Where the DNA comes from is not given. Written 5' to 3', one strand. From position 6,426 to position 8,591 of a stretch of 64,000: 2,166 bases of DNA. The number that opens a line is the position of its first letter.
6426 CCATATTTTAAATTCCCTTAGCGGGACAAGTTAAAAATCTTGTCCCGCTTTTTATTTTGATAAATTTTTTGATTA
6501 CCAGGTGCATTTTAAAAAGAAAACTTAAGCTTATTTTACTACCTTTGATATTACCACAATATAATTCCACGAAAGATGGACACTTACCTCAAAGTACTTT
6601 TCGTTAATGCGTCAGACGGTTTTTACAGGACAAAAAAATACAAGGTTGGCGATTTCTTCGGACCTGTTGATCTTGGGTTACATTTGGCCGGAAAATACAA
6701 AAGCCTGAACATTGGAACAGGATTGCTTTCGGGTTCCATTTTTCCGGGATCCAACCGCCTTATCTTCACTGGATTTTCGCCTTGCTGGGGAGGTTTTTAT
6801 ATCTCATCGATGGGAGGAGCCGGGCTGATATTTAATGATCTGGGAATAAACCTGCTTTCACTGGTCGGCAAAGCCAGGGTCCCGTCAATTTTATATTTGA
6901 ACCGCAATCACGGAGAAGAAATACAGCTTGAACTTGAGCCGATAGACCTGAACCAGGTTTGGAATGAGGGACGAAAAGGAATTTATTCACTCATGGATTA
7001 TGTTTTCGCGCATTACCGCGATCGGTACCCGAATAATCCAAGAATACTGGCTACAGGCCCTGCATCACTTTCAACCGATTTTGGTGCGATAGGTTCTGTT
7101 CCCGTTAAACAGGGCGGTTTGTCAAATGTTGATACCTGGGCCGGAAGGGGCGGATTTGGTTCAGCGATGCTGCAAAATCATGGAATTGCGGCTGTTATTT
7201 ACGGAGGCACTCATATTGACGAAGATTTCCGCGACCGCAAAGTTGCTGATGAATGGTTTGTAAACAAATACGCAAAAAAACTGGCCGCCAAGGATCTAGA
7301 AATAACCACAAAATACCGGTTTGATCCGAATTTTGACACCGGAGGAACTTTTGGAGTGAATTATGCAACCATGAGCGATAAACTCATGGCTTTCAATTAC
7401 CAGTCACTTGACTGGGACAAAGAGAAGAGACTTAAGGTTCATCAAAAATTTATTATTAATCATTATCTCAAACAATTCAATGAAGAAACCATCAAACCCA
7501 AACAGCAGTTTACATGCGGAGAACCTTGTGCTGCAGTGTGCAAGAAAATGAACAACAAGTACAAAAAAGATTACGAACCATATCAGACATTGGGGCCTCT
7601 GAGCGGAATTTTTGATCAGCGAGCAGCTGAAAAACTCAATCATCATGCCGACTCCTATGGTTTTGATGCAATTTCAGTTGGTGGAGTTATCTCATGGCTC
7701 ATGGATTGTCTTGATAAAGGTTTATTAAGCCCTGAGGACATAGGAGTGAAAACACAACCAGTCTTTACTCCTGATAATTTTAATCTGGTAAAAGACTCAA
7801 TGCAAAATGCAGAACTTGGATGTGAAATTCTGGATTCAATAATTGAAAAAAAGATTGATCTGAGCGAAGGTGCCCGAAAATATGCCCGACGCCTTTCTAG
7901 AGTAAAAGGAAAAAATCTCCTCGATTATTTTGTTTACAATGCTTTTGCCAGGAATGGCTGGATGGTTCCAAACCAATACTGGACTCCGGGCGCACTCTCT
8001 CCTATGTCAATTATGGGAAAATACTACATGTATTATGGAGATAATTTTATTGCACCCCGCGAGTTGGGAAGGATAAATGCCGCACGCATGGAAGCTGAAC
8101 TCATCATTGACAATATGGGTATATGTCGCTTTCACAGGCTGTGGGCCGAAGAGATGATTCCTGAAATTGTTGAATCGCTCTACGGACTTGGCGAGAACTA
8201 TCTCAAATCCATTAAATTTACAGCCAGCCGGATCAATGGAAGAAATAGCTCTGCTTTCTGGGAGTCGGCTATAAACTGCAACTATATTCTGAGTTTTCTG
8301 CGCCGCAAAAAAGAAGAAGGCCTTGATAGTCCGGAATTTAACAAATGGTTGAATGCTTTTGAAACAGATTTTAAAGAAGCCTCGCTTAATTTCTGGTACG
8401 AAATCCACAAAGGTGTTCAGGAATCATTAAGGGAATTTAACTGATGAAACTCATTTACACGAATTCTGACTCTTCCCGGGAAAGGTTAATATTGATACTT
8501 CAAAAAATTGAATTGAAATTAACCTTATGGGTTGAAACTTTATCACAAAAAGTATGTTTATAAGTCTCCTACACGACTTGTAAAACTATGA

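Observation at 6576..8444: Archaeal GAPOR-like tungsten/molybdenum oxidoreductase in a Bacteroidota genome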

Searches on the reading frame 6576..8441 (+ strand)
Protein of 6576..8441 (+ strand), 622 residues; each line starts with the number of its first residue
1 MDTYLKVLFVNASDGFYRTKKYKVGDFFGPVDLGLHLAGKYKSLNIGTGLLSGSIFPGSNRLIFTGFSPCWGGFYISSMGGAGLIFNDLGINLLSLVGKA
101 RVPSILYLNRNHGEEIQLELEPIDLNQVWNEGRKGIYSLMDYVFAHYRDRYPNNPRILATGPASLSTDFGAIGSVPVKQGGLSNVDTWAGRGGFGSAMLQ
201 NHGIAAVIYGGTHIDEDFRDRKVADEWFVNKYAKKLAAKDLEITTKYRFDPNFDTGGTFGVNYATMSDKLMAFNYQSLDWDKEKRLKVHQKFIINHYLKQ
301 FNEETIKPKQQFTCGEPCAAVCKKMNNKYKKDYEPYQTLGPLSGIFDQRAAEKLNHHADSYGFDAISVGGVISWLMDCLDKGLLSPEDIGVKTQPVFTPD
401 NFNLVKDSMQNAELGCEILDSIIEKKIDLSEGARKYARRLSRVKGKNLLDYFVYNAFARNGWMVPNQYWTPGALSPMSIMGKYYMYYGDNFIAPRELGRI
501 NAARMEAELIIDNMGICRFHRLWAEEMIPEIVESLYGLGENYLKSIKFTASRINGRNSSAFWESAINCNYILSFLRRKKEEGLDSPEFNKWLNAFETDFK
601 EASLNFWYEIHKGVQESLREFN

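Call 3: search_protein_families(library=pfam, proteins=[window:6576-8441:+], max_evalue=0.01)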
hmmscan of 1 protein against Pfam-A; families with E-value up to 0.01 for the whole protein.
window:6576-8441:+ (622 aa): 2 families
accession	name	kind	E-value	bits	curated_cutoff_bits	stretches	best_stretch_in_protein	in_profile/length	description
PF01314.23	AFOR_C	-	1.3e-18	67.8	27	1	256-445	24-206/385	Aldehyde ferredoxin oxidoreductase, domains 2 & 3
PF02730.20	AFOR_N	-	3.7e-16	59.9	29.8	1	34-211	44-198/199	Aldehyde ferredoxin oxidoreductase, N-terminal domain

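Call 4: search_protein_families(library=ncbifam, proteins=[window:6576-8441:+], max_evalue=0.01)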
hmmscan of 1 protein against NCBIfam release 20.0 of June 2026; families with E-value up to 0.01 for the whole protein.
window:6576-8441:+ (622 aa): 1 family
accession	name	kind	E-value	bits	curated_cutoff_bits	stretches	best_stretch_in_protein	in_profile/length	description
NF040818.1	GAPOR_Arch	equivalog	6.1e-103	345.3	1300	1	46-538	56-571/654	glyceraldehyde-3-phosphate:ferredoxin oxidoreductase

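Call 5: search_solved_structures(query=window:6576-8441:+, max_evalue=0.01, show_alignments=2)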
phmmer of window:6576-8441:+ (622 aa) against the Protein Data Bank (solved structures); distinct sequences matched with E-value up to 0.01: 7.
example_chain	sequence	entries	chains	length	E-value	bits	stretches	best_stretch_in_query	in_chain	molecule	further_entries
1aor_A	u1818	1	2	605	1.6e-06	30.3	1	311-391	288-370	ALDEHYDE FERREDOXIN OXIDOREDUCTASE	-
1b25_A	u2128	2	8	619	6.2e-06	28.4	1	313-385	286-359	PROTEIN (FORMALDEHYDE FERREDOXIN OXIDOREDUCTASE) | FORMALDEHYDE FERREDOXIN OXIDOREDUCTASE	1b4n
6x6u_A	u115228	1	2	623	0.00011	24.2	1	40-393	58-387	Formaldehyde:ferredoxin oxidoreductase wor5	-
6x1o_A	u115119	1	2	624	0.00011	24.2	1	40-393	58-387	Formaldehyde:ferredoxin oxidoreductase wor5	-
9g7j_A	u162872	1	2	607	0.00061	21.8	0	331-390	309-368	Aldehyde ferredoxin oxidoreductase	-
9mqx_D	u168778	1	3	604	0.0016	20.4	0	306-392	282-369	Aldehyde:ferredoxin oxidoreductase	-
8c0z_A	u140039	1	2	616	0.0042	19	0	332-392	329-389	Aldehyde:ferredoxin oxidoreductase,tungsten-containing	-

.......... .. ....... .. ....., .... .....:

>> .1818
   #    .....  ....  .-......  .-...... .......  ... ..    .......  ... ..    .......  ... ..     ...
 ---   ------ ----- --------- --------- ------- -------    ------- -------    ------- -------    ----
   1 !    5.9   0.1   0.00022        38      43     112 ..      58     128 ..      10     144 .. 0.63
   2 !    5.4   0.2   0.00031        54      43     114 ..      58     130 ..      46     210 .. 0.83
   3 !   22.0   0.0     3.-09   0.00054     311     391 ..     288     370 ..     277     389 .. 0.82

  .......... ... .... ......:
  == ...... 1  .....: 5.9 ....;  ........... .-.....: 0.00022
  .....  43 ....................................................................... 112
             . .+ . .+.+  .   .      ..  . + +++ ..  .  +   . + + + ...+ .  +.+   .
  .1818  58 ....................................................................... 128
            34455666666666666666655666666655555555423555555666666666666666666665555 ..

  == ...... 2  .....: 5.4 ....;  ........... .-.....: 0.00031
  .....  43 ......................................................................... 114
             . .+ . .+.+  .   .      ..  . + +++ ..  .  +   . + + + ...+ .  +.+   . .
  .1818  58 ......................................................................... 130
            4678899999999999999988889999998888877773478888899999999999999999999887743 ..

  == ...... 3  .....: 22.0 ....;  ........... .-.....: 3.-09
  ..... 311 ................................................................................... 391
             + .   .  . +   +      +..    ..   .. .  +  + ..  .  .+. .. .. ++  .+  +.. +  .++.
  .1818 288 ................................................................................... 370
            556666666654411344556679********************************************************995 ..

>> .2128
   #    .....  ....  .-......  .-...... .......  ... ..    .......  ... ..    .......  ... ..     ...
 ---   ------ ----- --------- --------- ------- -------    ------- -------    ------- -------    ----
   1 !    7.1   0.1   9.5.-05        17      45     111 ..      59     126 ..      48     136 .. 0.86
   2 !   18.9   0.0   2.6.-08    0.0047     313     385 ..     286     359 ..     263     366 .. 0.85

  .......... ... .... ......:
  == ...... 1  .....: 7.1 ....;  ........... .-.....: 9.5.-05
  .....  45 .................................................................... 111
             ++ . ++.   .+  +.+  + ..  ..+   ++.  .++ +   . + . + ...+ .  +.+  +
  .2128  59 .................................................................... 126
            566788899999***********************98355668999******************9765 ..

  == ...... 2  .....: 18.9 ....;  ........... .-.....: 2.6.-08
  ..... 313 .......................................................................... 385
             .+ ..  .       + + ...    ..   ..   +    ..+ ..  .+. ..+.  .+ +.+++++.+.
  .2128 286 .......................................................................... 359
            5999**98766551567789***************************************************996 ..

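Call 6: find_homologous_proteins(query=window:6576-8441:+, max_evalue=0.001)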
Query window:6576-8441:+ (622 aa): 3105 proteins with E <= 0.001 among 8000 candidates; the best 120 are listed.
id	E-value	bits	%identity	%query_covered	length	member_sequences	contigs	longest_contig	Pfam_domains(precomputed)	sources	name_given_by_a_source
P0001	0.0e+0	1461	100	100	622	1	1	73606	PF02730.21,PF01314.24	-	-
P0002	0.0e+0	1341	90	100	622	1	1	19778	PF02730.21,PF01314.24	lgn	-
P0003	0.0e+0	1235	83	100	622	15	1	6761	PF02730.21,PF01314.24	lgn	-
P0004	0.0e+0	1207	81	100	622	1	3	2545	PF02730.21,PF01314.24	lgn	-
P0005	0.0e+0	1207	81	100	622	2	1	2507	PF02730.21,PF01314.24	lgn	-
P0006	0.0e+0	1202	81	100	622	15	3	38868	PF02730.21,PF01314.24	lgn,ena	-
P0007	0.0e+0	1199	81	100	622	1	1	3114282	PF02730.21,PF01314.24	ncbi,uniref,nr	ncbi:aldehyde:ferredoxin oxidoreductase [Lentimicrobium saccharophilum]|uniref:Aldehyde:ferredoxin o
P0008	0.0e+0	1196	81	100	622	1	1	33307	PF02730.21,PF01314.24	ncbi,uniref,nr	ncbi:MAG: hypothetical protein M9926_12205 [Lentimicrobium sp.]|uniref:aldehyde ferredoxin oxidoredu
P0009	0.0e+0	1194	81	100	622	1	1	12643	PF02730.21,PF01314.24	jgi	jgi:glyceraldehyde-3-phosphate dehydrogenase (ferredoxin)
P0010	0.0e+0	1194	81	100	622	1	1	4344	PF02730.21,PF01314.24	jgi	-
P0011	0.0e+0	1193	80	100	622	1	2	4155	PF02730.21,PF01314.24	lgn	-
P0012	0.0e+0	1193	80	100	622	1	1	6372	PF02730.21,PF01314.24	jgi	jgi:glyceraldehyde-3-phosphate dehydrogenase (ferredoxin)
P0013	0.0e+0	1193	80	100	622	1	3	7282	PF02730.21,PF01314.24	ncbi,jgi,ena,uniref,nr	ncbi:aldehyde ferredoxin oxidoreductase C-terminal domain-containing protein [Lentimicrobium sp.]|un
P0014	0.0e+0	1193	80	100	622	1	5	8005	PF02730.21,PF01314.24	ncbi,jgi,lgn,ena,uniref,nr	ncbi:aldehyde ferredoxin oxidoreductase C-terminal domain-containing protein [Lentimicrobium sp.]|un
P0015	0.0e+0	1192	80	100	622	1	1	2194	PF02730.21,PF01314.24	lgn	-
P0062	0.0e+0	1025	68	100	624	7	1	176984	PF02730.21,PF01314.24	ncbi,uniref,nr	ncbi:aldehyde ferredoxin oxidoreductase [Candidatus Vecturithrix granuli]|uniref:Aldehyde ferredoxin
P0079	0.0e+0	1020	68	100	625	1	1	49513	PF02730.21,PF01314.24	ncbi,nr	ncbi:MAG: aldehyde ferredoxin oxidoreductase [Desulfobacterales bacterium]|nr:aldehyde ferredoxin ox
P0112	0.0e+0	1014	68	100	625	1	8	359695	PF02730.21,PF01314.24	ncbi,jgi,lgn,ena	-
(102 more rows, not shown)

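Call 17: search_protein_representatives(protein=window:6576-8441:+)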
Query: 622 residues. Proteins with E-value up to 0.001 (for the whole library): 708; up to 1e-10: 369; up to 1e-30: 171. The best 150 are listed.
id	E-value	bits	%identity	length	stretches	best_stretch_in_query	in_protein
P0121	1.1e-197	675.1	66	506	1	1-426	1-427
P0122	9.1e-173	592.8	46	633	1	6-618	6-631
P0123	1.5e-172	592.1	44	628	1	1-618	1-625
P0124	8.6e-155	533.4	41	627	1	6-616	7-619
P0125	1.1e-147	509.9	41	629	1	6-619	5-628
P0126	1.8e-143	496.0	42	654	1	6-617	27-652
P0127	1.9e-139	482.7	63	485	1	198-525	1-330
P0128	5.8e-139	481.1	40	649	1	6-615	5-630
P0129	4.9e-128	445.0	38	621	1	8-618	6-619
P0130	2.3e-126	439.5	61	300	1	6-297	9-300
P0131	2.4e-123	429.6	40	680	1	15-585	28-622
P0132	7.1e-123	428.0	63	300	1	325-621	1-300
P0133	1.6e-121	423.5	64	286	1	339-621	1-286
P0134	2.2e-120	419.8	68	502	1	1-267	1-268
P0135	1.3e-119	417.2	38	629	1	23-612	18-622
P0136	3.8e-118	412.3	39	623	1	25-617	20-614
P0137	2.6e-116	406.3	37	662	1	7-618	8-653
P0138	3.0e-115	402.8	40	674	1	39-618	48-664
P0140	7.2e-111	388.3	37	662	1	7-616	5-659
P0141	8.6e-109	381.4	36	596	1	7-615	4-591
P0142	3.5e-108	379.4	36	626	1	9-614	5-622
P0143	6.9e-108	378.4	33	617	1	7-618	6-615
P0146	2.7e-104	366.6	37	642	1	6-618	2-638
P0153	2.4e-97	343.6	36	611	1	38-619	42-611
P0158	2.7e-90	320.3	38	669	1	43-524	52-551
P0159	3.3e-90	320.0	37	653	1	43-557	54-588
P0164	2.5e-87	310.5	36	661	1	8-607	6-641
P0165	1.2e-86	308.3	34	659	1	44-618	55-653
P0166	1.2e-86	308.2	33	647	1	46-615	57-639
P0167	2.2e-86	307.4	38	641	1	20-535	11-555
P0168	8.1e-85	302.2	35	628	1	46-577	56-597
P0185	2.2e-72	261.2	35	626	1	45-534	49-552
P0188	5.0e-70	253.4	36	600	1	56-539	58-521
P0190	1.4e-69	251.9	31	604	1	43-610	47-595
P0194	2.9e-67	244.2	31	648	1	57-539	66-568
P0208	6.7e-57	210.0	34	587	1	47-546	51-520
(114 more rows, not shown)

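Call 22: search_protein_families(library=ncbifam, proteins=[P0159, P0166, P0146, P0142, P0165, P0168, P0188, P0140, P0153, P0208], max_evalue=1e-10)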
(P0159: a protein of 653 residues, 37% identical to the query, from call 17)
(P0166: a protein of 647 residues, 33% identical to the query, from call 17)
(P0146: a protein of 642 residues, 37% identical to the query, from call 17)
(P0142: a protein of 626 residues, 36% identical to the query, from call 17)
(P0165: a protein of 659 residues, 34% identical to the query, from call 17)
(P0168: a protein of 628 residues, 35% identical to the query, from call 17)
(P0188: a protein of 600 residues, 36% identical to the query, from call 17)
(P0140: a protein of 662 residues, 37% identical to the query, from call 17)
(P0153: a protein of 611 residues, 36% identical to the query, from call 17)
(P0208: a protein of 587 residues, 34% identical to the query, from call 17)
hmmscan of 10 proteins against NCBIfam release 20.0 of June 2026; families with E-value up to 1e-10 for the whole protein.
P0159 (653 aa): 1 family
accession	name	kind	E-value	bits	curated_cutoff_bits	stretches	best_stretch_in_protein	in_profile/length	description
NF040818.1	GAPOR_Arch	equivalog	5.3e-129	431.4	1300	1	7-605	5-610/654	glyceraldehyde-3-phosphate:ferredoxin oxidoreductase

P0166 (647 aa): 1 family
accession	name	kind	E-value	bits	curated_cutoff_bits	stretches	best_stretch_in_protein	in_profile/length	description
NF040818.1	GAPOR_Arch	equivalog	2.7e-131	439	1300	1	6-644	4-650/654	glyceraldehyde-3-phosphate:ferredoxin oxidoreductase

P0146 (642 aa): 1 family
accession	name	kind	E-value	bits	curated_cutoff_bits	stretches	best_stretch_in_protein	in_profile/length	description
NF040818.1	GAPOR_Arch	equivalog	1.1e-139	466.8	1300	1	5-638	7-648/654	glyceraldehyde-3-phosphate:ferredoxin oxidoreductase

P0142 (626 aa): 1 family
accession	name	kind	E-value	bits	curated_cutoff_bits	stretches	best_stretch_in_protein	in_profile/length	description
NF040818.1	GAPOR_Arch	equivalog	6.5e-117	391.5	1300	1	38-618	53-648/654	glyceraldehyde-3-phosphate:ferredoxin oxidoreductase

P0165 (659 aa): 1 family
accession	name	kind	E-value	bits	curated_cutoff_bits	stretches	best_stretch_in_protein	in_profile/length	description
NF040818.1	GAPOR_Arch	equivalog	5.7e-253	841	1300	1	8-659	5-654/654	glyceraldehyde-3-phosphate:ferredoxin oxidoreductase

P0168 (628 aa): 1 family
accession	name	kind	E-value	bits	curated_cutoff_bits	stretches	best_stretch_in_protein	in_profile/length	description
NF040818.1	GAPOR_Arch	equivalog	5e-127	424.9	1300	1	28-609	26-627/654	glyceraldehyde-3-phosphate:ferredoxin oxidoreductase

P0188 (600 aa): 1 family
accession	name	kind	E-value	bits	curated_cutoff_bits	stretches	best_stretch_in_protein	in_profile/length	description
NF040818.1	GAPOR_Arch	equivalog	1.4e-88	297.8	1300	1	2-577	6-628/654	glyceraldehyde-3-phosphate:ferredoxin oxidoreductase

P0140 (662 aa): 1 family
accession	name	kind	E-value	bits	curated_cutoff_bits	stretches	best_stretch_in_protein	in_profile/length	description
NF040818.1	GAPOR_Arch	equivalog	1.2e-141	473.2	1300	1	1-652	1-639/654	glyceraldehyde-3-phosphate:ferredoxin oxidoreductase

P0153 (611 aa): 1 family
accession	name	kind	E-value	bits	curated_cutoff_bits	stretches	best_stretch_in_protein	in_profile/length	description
NF040818.1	GAPOR_Arch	equivalog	6.5e-107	358.4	1300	1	2-604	4-642/654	glyceraldehyde-3-phosphate:ferredoxin oxidoreductase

P0208 (587 aa): 1 family
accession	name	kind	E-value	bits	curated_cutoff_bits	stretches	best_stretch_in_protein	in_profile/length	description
NF040818.1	GAPOR_Arch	equivalog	1.6e-100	337.3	1300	1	7-584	9-647/654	glyceraldehyde-3-phosphate:ferredoxin oxidoreductase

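Call 23: search_protein_families(library=ncbifam, proteins=[P0122, P0125, P0137, P0124, P0143, P0141, P0190, P0185, P0164, P0194], max_evalue=1e-10)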
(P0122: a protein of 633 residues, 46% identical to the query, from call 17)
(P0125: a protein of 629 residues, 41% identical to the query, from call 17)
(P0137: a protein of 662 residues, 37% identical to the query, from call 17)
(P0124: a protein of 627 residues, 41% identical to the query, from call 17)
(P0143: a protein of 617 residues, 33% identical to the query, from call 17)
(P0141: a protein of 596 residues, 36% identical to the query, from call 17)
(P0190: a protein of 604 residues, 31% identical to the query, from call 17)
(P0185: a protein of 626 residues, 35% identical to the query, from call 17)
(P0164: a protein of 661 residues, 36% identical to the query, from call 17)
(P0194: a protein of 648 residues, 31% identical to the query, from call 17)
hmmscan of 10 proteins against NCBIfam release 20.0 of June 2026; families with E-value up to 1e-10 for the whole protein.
P0122 (633 aa): 1 family
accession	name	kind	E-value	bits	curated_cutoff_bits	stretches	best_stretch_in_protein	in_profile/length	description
NF040818.1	GAPOR_Arch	equivalog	3.8e-123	412.1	1300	1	7-625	5-642/654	glyceraldehyde-3-phosphate:ferredoxin oxidoreductase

P0125 (629 aa): 1 family
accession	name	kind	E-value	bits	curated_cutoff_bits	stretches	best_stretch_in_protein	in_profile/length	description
NF040818.1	GAPOR_Arch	equivalog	2.6e-135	452.3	1300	1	6-621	5-642/654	glyceraldehyde-3-phosphate:ferredoxin oxidoreductase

P0137 (662 aa): 1 family
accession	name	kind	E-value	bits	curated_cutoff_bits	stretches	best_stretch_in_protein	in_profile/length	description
NF040818.1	GAPOR_Arch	equivalog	2.6e-171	571.2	1300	1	8-655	5-650/654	glyceraldehyde-3-phosphate:ferredoxin oxidoreductase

P0124 (627 aa): 1 family
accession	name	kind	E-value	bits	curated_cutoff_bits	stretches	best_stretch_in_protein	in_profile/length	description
NF040818.1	GAPOR_Arch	equivalog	1.3e-90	304.6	1300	1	45-615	53-642/654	glyceraldehyde-3-phosphate:ferredoxin oxidoreductase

P0143 (617 aa): 1 family
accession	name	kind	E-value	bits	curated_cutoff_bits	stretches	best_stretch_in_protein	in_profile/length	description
NF040818.1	GAPOR_Arch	equivalog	4.4e-79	266.5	1300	1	31-616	30-649/654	glyceraldehyde-3-phosphate:ferredoxin oxidoreductase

P0141 (596 aa): 1 family
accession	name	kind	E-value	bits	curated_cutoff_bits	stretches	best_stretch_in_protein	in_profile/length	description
NF040818.1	GAPOR_Arch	equivalog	1.4e-82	278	1300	1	40-520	55-578/654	glyceraldehyde-3-phosphate:ferredoxin oxidoreductase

P0190 (604 aa): 1 family
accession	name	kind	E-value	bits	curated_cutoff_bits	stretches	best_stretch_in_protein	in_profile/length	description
NF040818.1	GAPOR_Arch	equivalog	1.4e-163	545.7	1300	1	5-598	7-643/654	glyceraldehyde-3-phosphate:ferredoxin oxidoreductase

P0185 (626 aa): 1 family
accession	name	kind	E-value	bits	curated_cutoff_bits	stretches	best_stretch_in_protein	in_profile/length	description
NF040818.1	GAPOR_Arch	equivalog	2.5e-154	515.1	1300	1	4-605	6-622/654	glyceraldehyde-3-phosphate:ferredoxin oxidoreductase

P0164 (661 aa): 1 family
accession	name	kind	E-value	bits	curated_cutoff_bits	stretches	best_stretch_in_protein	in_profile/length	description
NF040818.1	GAPOR_Arch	equivalog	4.4e-187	623.3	1300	1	5-658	5-654/654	glyceraldehyde-3-phosphate:ferredoxin oxidoreductase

P0194 (648 aa): 1 family
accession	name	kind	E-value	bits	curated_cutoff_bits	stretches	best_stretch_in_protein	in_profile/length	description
NF040818.1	GAPOR_Arch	equivalog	2.8e-154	515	1300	1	4-645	3-649/654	glyceraldehyde-3-phosphate:ferredoxin oxidoreductase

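Call 24: list_cluster_members(proteins=[P0165, P0167, P0158, P0164, P0190, P0185, P0194, P0208, P0137, P0168])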
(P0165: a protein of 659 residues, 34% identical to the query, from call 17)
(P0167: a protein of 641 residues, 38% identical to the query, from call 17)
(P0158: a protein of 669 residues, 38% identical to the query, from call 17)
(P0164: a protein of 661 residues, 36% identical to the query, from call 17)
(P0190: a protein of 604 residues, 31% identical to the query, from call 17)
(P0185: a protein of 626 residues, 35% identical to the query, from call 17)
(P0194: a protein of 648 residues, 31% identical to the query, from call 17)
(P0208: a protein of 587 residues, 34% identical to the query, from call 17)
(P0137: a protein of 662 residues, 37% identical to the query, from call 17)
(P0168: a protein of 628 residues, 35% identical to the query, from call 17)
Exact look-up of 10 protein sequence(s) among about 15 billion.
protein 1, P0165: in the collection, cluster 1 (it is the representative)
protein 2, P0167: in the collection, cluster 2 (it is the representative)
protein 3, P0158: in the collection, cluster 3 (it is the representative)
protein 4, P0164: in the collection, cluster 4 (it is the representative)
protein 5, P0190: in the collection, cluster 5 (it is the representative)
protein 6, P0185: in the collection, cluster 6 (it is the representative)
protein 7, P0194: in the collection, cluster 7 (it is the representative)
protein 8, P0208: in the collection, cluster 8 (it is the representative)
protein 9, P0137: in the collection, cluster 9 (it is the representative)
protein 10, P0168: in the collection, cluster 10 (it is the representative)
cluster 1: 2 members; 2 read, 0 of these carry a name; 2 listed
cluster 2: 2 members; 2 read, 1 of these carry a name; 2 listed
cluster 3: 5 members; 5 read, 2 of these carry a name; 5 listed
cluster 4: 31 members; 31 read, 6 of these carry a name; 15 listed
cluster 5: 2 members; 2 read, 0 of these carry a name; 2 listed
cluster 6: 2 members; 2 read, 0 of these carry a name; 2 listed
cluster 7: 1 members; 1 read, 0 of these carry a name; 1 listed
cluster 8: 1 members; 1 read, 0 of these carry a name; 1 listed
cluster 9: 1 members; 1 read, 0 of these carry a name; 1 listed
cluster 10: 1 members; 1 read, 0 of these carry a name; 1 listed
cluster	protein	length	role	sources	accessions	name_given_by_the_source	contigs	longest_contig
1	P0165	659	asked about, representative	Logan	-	-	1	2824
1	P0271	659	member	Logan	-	-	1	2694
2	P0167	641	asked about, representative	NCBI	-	-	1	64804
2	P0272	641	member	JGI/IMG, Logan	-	glyceraldehyde-3-phosphate dehydrogenase (ferredoxin)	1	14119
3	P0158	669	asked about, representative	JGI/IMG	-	-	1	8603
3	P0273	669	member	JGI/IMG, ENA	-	glyceraldehyde-3-phosphate dehydrogenase (ferredoxin)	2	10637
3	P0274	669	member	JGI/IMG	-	glyceraldehyde-3-phosphate dehydrogenase (ferredoxin)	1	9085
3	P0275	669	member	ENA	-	-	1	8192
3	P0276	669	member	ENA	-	-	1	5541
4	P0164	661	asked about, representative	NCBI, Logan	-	-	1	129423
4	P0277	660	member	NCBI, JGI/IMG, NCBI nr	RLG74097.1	MAG: glyceraldehyde-3-phosphate:ferredoxin oxidoreductase [Thermoprotei archaeon]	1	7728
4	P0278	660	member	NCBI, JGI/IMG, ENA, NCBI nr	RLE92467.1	MAG: glyceraldehyde-3-phosphate:ferredoxin oxidoreductase [Thermoprotei archaeon]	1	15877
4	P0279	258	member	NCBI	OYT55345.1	MAG: glyceraldehyde-3-phosphate:ferredoxin oxidoreductase, partial [Desulfurococcales ...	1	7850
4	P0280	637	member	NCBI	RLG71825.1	MAG: glyceraldehyde-3-phosphate:ferredoxin oxidoreductase, partial [Thermoprotei archaeon]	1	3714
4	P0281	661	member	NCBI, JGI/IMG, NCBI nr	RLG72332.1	MAG: glyceraldehyde-3-phosphate:ferredoxin oxidoreductase [Thermoprotei archaeon]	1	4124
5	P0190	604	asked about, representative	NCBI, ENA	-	-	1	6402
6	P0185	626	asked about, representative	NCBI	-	-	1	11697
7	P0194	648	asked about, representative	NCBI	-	-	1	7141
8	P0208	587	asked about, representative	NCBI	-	-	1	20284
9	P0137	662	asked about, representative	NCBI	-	-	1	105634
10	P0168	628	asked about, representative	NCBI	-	-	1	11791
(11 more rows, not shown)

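Call 37: find_encoding_contigs(protein=P0062, flank=7000, max_places=2)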
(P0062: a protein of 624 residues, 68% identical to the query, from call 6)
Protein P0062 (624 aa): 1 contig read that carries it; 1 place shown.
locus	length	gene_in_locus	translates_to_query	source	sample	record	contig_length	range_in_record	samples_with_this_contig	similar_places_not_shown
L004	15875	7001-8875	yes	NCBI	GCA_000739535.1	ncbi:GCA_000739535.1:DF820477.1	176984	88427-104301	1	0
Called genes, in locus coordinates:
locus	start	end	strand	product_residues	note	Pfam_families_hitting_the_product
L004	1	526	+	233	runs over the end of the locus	PF01177:Asp_Glu_race, PF02548:Pantoate_transf (weak)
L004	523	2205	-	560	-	PF00672:HAMP (weak), PF00015:MCPsignal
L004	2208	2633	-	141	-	-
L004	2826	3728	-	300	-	-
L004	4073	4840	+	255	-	PF01738:DLH (weak), PF00561:Abhydrolase_1, PF12146:Hydrolase_4, PF12697:Abhydrolase_6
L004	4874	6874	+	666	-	PF00672:HAMP, PF00015:MCPsignal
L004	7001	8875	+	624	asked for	PF02730:AFOR_N, PF01314:AFOR_C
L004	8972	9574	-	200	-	PF01558:POR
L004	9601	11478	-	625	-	PF01855:POR_N, PF02775:TPP_enzyme_C, PF00037:Fer4 (weak)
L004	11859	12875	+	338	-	PF11141:DUF2914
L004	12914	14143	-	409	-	PF14579:HHH_6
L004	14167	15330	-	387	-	PF10509:GalKase_gal_bdg, PF00288:GHMP_kinases_N, PF08544:GHMP_kinases_C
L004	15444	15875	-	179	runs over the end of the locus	PF12822:ECF_trnsprt, PF07456:Hpre_diP_synt_I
